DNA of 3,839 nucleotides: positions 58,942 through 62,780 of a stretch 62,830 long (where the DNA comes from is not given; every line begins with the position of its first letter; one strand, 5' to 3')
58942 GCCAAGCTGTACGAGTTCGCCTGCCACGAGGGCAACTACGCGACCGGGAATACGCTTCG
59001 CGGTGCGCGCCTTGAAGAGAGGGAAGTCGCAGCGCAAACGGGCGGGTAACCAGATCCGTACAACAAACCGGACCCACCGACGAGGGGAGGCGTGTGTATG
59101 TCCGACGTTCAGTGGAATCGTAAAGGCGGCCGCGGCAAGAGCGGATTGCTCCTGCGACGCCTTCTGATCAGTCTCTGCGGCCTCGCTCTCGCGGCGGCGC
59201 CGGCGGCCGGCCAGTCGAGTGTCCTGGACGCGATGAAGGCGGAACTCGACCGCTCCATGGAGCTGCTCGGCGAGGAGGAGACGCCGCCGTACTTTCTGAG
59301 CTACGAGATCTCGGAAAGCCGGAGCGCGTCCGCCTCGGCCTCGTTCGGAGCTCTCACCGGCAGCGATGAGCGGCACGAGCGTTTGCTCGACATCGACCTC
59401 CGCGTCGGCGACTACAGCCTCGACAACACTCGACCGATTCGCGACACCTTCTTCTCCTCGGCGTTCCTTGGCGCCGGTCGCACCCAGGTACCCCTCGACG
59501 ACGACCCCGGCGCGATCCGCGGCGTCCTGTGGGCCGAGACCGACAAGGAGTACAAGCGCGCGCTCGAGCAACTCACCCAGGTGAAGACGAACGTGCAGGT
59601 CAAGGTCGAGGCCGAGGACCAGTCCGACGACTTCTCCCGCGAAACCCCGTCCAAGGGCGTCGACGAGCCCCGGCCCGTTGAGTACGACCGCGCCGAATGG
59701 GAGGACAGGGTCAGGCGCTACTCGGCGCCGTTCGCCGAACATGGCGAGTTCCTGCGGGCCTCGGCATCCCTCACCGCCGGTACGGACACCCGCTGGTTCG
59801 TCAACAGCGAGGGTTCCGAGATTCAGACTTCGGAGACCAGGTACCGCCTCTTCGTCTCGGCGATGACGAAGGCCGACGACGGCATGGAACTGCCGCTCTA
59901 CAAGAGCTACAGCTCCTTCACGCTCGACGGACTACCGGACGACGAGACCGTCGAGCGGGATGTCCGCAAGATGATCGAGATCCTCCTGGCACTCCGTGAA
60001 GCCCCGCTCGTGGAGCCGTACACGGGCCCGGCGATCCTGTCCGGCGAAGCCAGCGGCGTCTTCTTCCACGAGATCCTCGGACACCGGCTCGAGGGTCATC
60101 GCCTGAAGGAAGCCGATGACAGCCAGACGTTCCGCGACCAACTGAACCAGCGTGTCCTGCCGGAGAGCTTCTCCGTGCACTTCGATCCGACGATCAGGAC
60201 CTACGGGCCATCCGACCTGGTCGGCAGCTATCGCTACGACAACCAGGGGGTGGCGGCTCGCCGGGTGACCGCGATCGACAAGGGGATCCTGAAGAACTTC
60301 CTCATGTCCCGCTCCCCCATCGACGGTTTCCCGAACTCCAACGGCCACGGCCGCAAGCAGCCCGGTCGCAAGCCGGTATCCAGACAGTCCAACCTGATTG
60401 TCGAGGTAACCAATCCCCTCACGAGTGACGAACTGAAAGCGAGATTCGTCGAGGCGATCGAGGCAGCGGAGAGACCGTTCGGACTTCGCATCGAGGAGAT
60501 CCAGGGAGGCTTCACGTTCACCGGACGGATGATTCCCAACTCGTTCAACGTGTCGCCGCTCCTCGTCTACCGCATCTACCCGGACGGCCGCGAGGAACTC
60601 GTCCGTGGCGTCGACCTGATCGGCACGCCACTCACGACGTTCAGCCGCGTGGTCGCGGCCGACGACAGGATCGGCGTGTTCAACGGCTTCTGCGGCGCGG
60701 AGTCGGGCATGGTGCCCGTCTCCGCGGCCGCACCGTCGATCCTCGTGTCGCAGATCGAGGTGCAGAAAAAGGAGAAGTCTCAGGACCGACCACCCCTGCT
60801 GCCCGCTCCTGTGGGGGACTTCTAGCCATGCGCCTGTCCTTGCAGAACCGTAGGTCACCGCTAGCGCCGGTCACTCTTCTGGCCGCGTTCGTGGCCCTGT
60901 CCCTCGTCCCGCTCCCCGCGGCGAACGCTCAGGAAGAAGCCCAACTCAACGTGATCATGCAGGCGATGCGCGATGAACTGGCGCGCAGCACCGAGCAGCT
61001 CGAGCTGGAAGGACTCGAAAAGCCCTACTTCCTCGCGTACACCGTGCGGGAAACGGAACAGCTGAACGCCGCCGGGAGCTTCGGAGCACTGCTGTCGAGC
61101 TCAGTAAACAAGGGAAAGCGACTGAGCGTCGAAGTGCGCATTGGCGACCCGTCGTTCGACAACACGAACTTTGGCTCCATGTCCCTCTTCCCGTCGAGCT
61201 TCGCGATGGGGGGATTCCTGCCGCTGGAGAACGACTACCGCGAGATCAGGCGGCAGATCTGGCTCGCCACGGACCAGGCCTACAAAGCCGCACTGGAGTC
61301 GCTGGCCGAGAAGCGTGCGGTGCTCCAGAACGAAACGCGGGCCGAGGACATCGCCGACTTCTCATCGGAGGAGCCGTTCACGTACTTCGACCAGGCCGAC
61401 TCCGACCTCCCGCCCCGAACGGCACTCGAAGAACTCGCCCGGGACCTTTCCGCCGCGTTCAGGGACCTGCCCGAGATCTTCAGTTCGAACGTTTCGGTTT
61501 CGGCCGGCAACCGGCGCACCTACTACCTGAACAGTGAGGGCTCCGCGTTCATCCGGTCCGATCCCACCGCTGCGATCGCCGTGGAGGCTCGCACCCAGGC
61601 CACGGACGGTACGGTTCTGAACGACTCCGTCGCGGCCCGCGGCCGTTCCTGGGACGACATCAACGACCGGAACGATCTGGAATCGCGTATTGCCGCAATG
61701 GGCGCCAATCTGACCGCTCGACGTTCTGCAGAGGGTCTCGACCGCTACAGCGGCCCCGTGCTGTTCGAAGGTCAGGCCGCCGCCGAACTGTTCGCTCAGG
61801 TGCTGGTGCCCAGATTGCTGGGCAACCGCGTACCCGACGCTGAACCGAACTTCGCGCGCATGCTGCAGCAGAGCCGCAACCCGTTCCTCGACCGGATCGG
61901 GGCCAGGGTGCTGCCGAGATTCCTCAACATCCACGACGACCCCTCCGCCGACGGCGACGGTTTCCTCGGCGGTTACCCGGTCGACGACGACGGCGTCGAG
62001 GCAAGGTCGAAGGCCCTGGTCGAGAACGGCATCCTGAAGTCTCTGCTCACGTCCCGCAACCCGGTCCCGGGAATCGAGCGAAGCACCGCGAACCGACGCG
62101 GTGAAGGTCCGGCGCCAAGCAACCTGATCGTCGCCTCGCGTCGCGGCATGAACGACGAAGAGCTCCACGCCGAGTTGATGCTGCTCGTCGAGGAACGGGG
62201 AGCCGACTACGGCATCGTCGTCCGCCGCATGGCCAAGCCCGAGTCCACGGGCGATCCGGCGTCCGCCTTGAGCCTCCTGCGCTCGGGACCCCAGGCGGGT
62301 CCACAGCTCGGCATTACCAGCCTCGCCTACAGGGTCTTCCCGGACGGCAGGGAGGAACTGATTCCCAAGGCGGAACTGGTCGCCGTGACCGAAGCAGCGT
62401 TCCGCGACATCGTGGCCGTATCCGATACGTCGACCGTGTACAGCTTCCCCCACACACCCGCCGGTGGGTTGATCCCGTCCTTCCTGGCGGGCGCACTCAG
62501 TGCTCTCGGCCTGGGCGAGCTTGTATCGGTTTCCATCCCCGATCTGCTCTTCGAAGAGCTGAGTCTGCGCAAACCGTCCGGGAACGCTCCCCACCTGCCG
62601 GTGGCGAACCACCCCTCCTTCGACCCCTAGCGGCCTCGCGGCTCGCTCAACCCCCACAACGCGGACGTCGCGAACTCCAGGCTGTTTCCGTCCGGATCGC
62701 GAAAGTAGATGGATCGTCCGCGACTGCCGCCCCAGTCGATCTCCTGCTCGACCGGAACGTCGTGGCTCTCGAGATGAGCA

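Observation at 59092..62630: TldD/TldE protease pair in which both subunits carry export signals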

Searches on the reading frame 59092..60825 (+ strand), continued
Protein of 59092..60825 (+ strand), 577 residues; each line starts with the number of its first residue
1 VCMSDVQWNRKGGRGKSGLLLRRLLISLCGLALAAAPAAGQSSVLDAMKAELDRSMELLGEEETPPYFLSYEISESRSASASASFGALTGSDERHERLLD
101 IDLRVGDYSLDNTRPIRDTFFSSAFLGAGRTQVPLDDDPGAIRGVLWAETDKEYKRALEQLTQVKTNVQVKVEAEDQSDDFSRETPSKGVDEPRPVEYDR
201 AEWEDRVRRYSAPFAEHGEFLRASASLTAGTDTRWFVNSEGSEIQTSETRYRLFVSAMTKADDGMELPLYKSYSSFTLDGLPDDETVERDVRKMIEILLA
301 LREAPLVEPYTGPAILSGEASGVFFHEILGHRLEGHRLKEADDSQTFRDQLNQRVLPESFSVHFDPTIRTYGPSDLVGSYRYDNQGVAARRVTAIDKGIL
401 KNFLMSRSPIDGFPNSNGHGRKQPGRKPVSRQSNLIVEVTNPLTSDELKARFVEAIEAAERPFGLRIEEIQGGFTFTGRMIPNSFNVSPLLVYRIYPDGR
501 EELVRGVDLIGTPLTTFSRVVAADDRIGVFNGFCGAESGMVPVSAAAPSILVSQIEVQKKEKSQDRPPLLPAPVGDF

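Call 32: fold_search(model_id=the predicted structure, library=pdb)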
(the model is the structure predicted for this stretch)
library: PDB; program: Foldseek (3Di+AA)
matches with E <= 10: 463; with E <= 0.001: 16
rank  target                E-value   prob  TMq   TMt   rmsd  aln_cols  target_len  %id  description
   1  5njf_A                1.4e-27  1.00  0.61  0.73   6.6       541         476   18  E. coli Microcin-processing metalloprotease TldD/E (TldD H262A mutant) with pentapeptide bound (released 2017-10-04)
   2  5njc_A                2.0e-27  1.00  0.62  0.73   6.2       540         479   18  E. coli Microcin-processing metalloprotease TldD/E (TldD E263A mutant) with hexapeptide bound (released 2017-10-04)
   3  5njc_C                2.6e-27  1.00  0.63  0.74   6.1       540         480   18  E. coli Microcin-processing metalloprotease TldD/E (TldD E263A mutant) with hexapeptide bound (released 2017-10-04)
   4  5njf_C                8.1e-27  1.00  0.62  0.73   6.2       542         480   18  E. coli Microcin-processing metalloprotease TldD/E (TldD H262A mutant) with pentapeptide bound (released 2017-10-04)
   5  5nj5_C                9.6e-27  1.00  0.61  0.71   7.1       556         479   18  E. coli Microcin-processing metalloprotease TldD/E with phosphate bound (released 2017-10-04)
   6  5nj5_A                1.7e-26  1.00  0.61  0.72   6.9       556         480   18  E. coli Microcin-processing metalloprotease TldD/E with phosphate bound (released 2017-10-04)
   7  3qtd_A                1.9e-24  1.00  0.57  0.72   6.1       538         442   17  Crystal structure of putative modulator of gyrase (PmbA) from Pseudomonas aeruginosa PAO1 (released 2011-03-30)
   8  5njb_B                2.2e-24  1.00  0.57  0.72   6.4       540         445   14  E. coli Microcin-processing metalloprotease TldD/E with actinonin bound (released 2017-10-04)
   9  5nj5_B                6.3e-24  1.00  0.58  0.73   6.8       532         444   14  E. coli Microcin-processing metalloprotease TldD/E with phosphate bound (released 2017-10-04)
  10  3qtd_B                6.3e-24  1.00  0.56  0.71   6.6       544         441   17  Crystal structure of putative modulator of gyrase (PmbA) from Pseudomonas aeruginosa PAO1 (released 2011-03-30)
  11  5nj9_D                1.2e-23  1.00  0.57  0.72   6.6       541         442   14  E. coli Microcin-processing metalloprotease TldD/E with DRVY angiotensin fragment bound (released 2017-10-04)
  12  5nj9_B                1.2e-23  1.00  0.56  0.71   6.9       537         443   14  E. coli Microcin-processing metalloprotease TldD/E with DRVY angiotensin fragment bound (released 2017-10-04)
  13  1vl4_A                7.0e-23  1.00  0.58  0.76   5.5       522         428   16  CRYSTAL STRUCTURE OF A PUTATIVE MODULATOR OF A DNA GYRASE (TM0727) FROM THERMOTOGA MARITIMA MSB8 AT 1.95 A RESOLUTION (released 2004-09-21)
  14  6j6a_A                8.7e-23  1.00  0.57  0.72   5.9       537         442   15  Crystal structure of TldE from Thermococcus kodakarensis (released 2020-01-15)
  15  1vpb                  6.5e-22  1.00  0.54  0.69   7.0       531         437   14  CRYSTAL STRUCTURE OF A PUTATIVE MODULATOR OF DNA GYRASE (BT3649) FROM BACTEROIDES THETAIOTAOMICRON VPI-5482 AT 1.75 A RE (released 2004-11-09)
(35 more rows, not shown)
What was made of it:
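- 59098..60825 (+): Gene D: exported, catalytically equipped TldD-like subunit, 575 aa. An alternative GTG start lies at 59092. Foldseek best hit is E. coli TldD 5njf_A, E=1.4e-27, TM 0.73 on the target (call 32).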

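Call 55: search_protein_representatives(protein=window:59098-60825:+)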
Query: 575 residues. Proteins with E-value up to 0.001 (for the whole library): 5836; up to 1e-10: 3445; up to 1e-30: 1390. The best 150 are listed.
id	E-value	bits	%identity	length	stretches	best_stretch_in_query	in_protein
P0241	3.1e-272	920.5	48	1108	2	22-574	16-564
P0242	9.1e-247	836.4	46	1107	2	46-572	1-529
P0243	5.8e-237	804.1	42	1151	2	32-571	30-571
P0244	6.6e-236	800.6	43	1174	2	42-572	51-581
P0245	1.4e-231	786.4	41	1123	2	21-571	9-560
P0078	1.7e-231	786.0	50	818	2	24-574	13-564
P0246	2.5e-229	778.9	41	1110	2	34-572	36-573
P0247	9.5e-216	734.1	40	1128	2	18-574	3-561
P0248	2.8e-213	725.9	39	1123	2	22-574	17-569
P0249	1.6e-212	723.4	38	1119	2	24-574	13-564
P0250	1.2e-211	720.5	39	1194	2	36-571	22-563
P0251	1.7e-211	720.0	41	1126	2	23-571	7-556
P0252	1.2e-210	717.2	40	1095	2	30-573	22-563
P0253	2.0e-209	713.1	39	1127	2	37-572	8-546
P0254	5.3e-209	711.8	39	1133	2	39-571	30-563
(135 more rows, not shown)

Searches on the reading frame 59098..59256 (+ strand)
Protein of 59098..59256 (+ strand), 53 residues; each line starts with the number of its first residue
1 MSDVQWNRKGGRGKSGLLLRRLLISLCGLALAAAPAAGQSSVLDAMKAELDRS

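Call 60: search_protein_families(library=pfam, proteins=[window:59098-59256:+], max_evalue=10)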
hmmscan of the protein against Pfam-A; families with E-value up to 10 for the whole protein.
seq(53 aa): 0 families

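Call 61: search_protein_families(library=ncbifam, proteins=[window:59098-59256:+], max_evalue=10)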
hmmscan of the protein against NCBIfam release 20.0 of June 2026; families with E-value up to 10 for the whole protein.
seq(53 aa): 0 families
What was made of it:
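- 59098..59211 (+): Signal peptide of D (residues 1-38): n-region with R/K, h-region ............, c-region AAG|Q. No Tat HMM hit (calls 60, 61).
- Tried and rejected: There were no hits (calls 60, 61).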

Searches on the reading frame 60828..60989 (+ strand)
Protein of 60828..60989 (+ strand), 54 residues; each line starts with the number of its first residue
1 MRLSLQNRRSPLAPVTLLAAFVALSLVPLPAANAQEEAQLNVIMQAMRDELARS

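Call 60: search_protein_families(library=pfam, proteins=[window:60828-60989:+], max_evalue=10)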
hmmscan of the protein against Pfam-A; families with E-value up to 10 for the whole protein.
seq(54 aa): 0 families

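Call 61: search_protein_families(library=ncbifam, proteins=[window:60828-60989:+], max_evalue=10)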
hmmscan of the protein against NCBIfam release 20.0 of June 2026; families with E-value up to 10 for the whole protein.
seq(54 aa): 1 family
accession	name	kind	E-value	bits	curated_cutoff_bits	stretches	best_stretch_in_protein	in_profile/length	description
NF011307.0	PRK14716.1-5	equivalog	0.041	12.8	431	1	4-30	331-357/464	glycosyl transferase family protein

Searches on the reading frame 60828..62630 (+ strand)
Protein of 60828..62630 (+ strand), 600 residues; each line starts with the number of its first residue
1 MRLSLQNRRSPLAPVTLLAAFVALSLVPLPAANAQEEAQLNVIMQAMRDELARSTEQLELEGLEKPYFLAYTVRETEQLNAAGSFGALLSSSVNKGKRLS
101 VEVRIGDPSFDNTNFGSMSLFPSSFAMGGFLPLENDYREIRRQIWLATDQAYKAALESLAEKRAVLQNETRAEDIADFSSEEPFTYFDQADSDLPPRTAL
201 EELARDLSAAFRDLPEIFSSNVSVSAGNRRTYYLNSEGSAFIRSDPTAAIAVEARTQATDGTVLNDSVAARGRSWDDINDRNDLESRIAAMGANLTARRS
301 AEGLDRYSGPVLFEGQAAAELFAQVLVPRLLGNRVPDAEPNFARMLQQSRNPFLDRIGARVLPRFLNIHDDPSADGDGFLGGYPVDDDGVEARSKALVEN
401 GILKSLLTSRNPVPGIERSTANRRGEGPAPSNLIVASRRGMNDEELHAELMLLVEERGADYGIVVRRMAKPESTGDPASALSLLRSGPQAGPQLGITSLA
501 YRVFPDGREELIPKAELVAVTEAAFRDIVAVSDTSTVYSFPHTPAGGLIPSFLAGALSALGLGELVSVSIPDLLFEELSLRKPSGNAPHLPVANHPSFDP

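Call 3: search_protein_families(library=pfam, proteins=[window:60828-62630:+], max_evalue=0.01)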
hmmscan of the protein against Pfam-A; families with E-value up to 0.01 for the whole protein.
window:60828-62630:+ (600 aa): 2 families
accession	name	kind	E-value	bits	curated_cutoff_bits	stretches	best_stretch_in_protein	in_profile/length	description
PF19289.4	PmbA_TldD_3rd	-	5.4e-17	62.1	22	1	310-450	5-137/220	PmbA/TldA metallopeptidase C-terminal domain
PF19290.4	PmbA_TldD_2nd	-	0.00057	20.7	20.9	1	201-291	12-100/109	PmbA/TldA metallopeptidase central domain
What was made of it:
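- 60828..62630 (+): Gene E: exported, catalytically degenerate TldD-like partner, 600 aa, no Cys, no HExxxH. Pfam PmbA_TldD_3rd 62.1 bits (call 3).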

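Call 4: search_protein_families(library=ncbifam, proteins=[window:60828-62630:+], max_evalue=0.01)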
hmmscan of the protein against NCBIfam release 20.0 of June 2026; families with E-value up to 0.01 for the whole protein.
window:60828-62630:+ (600 aa): 2 families
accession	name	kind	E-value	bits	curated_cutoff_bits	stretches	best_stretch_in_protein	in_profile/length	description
NF040952.1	Arch_mtprotase_TldD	equivalog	1.3e-08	34.1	635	1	357-411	251-305/443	zinc metalloprotease TldD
NF008268.0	PRK11040.1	equivalog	6.7e-06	25.1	438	1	260-409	194-327/446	metalloprotease PmbA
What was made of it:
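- On TldE/PmbA proper (NCBIfam NF008268): E scores 25.1 bits against a cut-off of 438, and scores higher on the archaeal TldD model (34.1 bits) (call 4).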

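Call 9: search_solved_structures(query=window:60828-62630:+, max_evalue=0.01, show_alignments=1)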
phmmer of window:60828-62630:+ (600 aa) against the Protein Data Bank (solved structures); distinct sequences matched with E-value up to 0.01: 0.
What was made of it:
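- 60828..62630 (+): No PDB hit by sequence (call 9).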

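Call 11: find_homologous_proteins(query=window:60828-62630:+, max_evalue=0.00001)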
Query window:60828-62630:+ (600 aa): 1758 proteins with E <= 0.00001 among 8000 candidates; the best 120 are listed.
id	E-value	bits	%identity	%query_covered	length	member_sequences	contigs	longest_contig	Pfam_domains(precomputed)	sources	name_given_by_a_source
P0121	0.0e+0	1300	100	100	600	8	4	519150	PF19289.5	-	-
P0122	0.0e+0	1185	91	100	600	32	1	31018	PF19289.5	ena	-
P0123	0.0e+0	1180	91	100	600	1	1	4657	PF19289.5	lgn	-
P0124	0.0e+0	1179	90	100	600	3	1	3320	PF19289.5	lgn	-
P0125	0.0e+0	1178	90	100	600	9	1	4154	PF19289.5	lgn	-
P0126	0.0e+0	1176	90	100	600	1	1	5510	PF19289.5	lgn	-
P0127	0.0e+0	1174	90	100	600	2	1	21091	PF19289.5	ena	-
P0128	0.0e+0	1167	90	100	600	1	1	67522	PF19289.5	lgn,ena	-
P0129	0.0e+0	1162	89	100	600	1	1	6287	PF19289.5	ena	-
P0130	0.0e+0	1160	89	100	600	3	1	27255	PF19289.5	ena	-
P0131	0.0e+0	1160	89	100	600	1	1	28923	PF19289.5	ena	-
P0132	0.0e+0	1150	89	100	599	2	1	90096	PF19289.5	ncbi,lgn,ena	-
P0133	0.0e+0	1147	90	97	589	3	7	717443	PF19289.5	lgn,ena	-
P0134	0.0e+0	1128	87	100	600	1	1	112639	PF19289.5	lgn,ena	-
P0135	0.0e+0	1125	87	100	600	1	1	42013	PF19289.5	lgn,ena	-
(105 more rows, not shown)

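Call 16: find_encoding_contigs(protein=P0121, flank=10000, max_places=4)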
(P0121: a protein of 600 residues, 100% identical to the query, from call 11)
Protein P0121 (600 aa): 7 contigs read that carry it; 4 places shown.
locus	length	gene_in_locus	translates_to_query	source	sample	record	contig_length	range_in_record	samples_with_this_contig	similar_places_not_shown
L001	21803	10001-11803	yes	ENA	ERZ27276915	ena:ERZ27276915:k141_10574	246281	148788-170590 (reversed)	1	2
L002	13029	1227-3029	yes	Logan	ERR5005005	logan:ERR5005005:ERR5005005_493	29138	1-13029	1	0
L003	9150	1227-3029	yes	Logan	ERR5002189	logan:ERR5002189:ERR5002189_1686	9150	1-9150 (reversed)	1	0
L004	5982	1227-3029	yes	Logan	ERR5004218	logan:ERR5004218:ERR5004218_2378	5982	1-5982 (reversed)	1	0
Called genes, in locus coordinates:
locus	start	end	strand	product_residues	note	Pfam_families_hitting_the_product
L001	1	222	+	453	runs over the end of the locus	PF22429:HutF_N (weak), PF01979:Amidohydro_1, PF07969:Amidohydro_3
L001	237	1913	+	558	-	PF17391:Urocanase_N, PF01175:Urocanase, PF17392:Urocanase_C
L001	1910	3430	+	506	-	PF00221:Lyase_aromatic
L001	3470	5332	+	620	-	PF12228:DUF3604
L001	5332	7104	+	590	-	PF12228:DUF3604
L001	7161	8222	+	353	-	-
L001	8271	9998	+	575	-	PF19289:PmbA_TldD_3rd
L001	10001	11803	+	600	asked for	PF19289:PmbA_TldD_3rd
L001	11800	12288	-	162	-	PF00903:Glyoxalase, PF22677:Ble-like_N (weak)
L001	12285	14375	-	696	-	PF13432:TPR_16, PF23914:TPR_CcmH_CycH (weak), PF07719:TPR_2 (faint), PF14559:TPR_19, PF00578:AhpC-TSA, PF08534:Redoxin, PF00085:Thioredoxin, PF13905:Thioredoxin_8, +2 more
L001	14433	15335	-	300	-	PF02613:Nitrate_red_del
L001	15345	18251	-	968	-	PF04879:Molybdop_Fe4S4, PF00384:Molybdopterin, PF01568:Molydop_binding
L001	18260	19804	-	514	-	PF12797:Fer4_2 (faint), PF13247:Fer4_11, PF13187:Fer4_9 (weak), PF00037:Fer4 (weak), PF12837:Fer4_6 (weak), PF13237:Fer4_10 (weak), PF12838:Fer4_7 (weak), PF03916:NrfD, +1 more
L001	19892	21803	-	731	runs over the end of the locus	PF02515:CoA_transf_3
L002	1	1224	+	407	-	?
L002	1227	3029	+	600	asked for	PF19289:PmbA_TldD_3rd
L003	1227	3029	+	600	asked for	PF19289:PmbA_TldD_3rd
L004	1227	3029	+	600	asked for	PF19289:PmbA_TldD_3rd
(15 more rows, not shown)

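Call 42: predict_structure(alignment_id=A2)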
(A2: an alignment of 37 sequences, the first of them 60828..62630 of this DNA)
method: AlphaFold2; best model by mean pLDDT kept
length: 600 residues; sequences in the alignment: 37
mean_pLDDT: 65.5   pTM: 0.65
mean pLDDT of the five models: 65.5, 56.5, 55.7, 55.3, 48.8
residues with pLDDT >= 90: 16; 70-90: 296; 50-70: 128; < 50: 160
segments of 3 or more residues with pLDDT < 50: 1-14, 26-38, 107-126, 168-180, 334-350, 356-359, 414-427, 470-496, 544-562, 585-600
pLDDT, mean of each block of 10 residues (from residue 1): 37 48 46 39 86 81 66 83 85 81 58 40 46 85 85 70 51 39 65 77 90 85 82 79 80 77 71 78 85 79 73 81 69 45 44 49 80 75 66 77 65 43 48 84 89 86 75 32 28 44 84 64 67 82 43 36 66 82 46 30
secondary structure, 60 per line:
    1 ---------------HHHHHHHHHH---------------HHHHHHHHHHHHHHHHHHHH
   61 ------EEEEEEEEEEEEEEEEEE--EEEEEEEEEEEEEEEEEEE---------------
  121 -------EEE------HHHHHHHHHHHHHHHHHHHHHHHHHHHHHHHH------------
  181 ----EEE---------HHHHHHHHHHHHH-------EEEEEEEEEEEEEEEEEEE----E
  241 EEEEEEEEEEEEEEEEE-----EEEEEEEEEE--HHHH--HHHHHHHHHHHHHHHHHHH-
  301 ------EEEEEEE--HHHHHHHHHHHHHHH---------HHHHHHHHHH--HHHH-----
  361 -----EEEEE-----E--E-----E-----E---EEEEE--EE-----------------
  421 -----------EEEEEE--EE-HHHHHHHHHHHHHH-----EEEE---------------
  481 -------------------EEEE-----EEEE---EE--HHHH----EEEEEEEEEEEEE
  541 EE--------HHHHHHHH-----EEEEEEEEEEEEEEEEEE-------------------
elements in order: H16-25 H41-60 E67-84 E87-105 E128-130 H137-168 E185-187 H197-209 E217-235 E240-257 E263-272 H275-278 H281-299 E307-313 H316-330 H340-349 H352-355 E366-370 E395-399 E432-437 H443-456 E462-465 E500-503 E509-512 H520-523 E528-542 H551-558 E564-581
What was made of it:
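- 60828..62630 (+): AF2 model pLDDT 65.5 (call 42).
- On TldD/PmbA superfamily (Pfam PmbA_TldD domains; MEROPS M103): The E model has only moderate confidence (call 42).
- The heterodimer itself was not modelled, and the E model is only of moderate confidence (pLDDT 65.5, call 42).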

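Call 46: fold_search(model_id=the predicted structure, library=pdb)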
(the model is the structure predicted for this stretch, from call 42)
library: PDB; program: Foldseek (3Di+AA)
matches with E <= 10: 599; with E <= 0.001: 16
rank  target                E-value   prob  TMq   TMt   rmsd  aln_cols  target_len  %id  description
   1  5njc_A                3.0e-21  1.00  0.55  0.66   6.4       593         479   14  E. coli Microcin-processing metalloprotease TldD/E (TldD E263A mutant) with hexapeptide bound (released 2017-10-04)
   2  3qtd_A                3.4e-21  1.00  0.52  0.68   6.8       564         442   16  Crystal structure of putative modulator of gyrase (PmbA) from Pseudomonas aeruginosa PAO1 (released 2011-03-30)
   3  3qtd_B                3.4e-21  1.00  0.51  0.67   6.9       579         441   16  Crystal structure of putative modulator of gyrase (PmbA) from Pseudomonas aeruginosa PAO1 (released 2011-03-30)
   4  5nj9_D                4.2e-21  1.00  0.52  0.68   7.2       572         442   16  E. coli Microcin-processing metalloprotease TldD/E with DRVY angiotensin fragment bound (released 2017-10-04)
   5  5njc_C                4.7e-21  1.00  0.52  0.63   8.0       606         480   14  E. coli Microcin-processing metalloprotease TldD/E (TldD E263A mutant) with hexapeptide bound (released 2017-10-04)
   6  6j6a_A                4.7e-21  1.00  0.49  0.64   8.4       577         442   16  Crystal structure of TldE from Thermococcus kodakarensis (released 2020-01-15)
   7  5njf_A                5.2e-21  1.00  0.54  0.66   6.5       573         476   14  E. coli Microcin-processing metalloprotease TldD/E (TldD H262A mutant) with pentapeptide bound (released 2017-10-04)
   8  5nj5_B                5.5e-21  1.00  0.53  0.69   6.8       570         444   16  E. coli Microcin-processing metalloprotease TldD/E with phosphate bound (released 2017-10-04)
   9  5njf_C                7.7e-21  1.00  0.54  0.65   6.5       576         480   14  E. coli Microcin-processing metalloprotease TldD/E (TldD H262A mutant) with pentapeptide bound (released 2017-10-04)
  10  5nj5_C                9.7e-21  1.00  0.53  0.65   6.5       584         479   14  E. coli Microcin-processing metalloprotease TldD/E with phosphate bound (released 2017-10-04)
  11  1vl4_A                1.0e-20  1.00  0.53  0.71   7.4       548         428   14  CRYSTAL STRUCTURE OF A PUTATIVE MODULATOR OF A DNA GYRASE (TM0727) FROM THERMOTOGA MARITIMA MSB8 AT 1.95 A RESOLUTION (released 2004-09-21)
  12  5njb_B                1.1e-20  1.00  0.53  0.68   7.3       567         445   17  E. coli Microcin-processing metalloprotease TldD/E with actinonin bound (released 2017-10-04)
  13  5nj9_B                2.0e-20  1.00  0.53  0.68   6.9       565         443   16  E. coli Microcin-processing metalloprotease TldD/E with DRVY angiotensin fragment bound (released 2017-10-04)
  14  5nj5_A                2.3e-20  1.00  0.53  0.64   6.5       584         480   14  E. coli Microcin-processing metalloprotease TldD/E with phosphate bound (released 2017-10-04)
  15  3tv9                  2.6e-18  1.00  0.51  0.66   7.3       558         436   16  Crystal Structure of Putative Peptide Maturation Protein from Shigella flexneri (released 2011-10-05)
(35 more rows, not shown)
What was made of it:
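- On TldD/PmbA superfamily (Pfam PmbA_TldD domains; MEROPS M103): All 16 significant hits are TldD, TldE or PmbA structures (calls 32, 46).
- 60828..62630 (+): Foldseek hits TldD, TldE and PmbA at E about 3e-21 (call 46).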
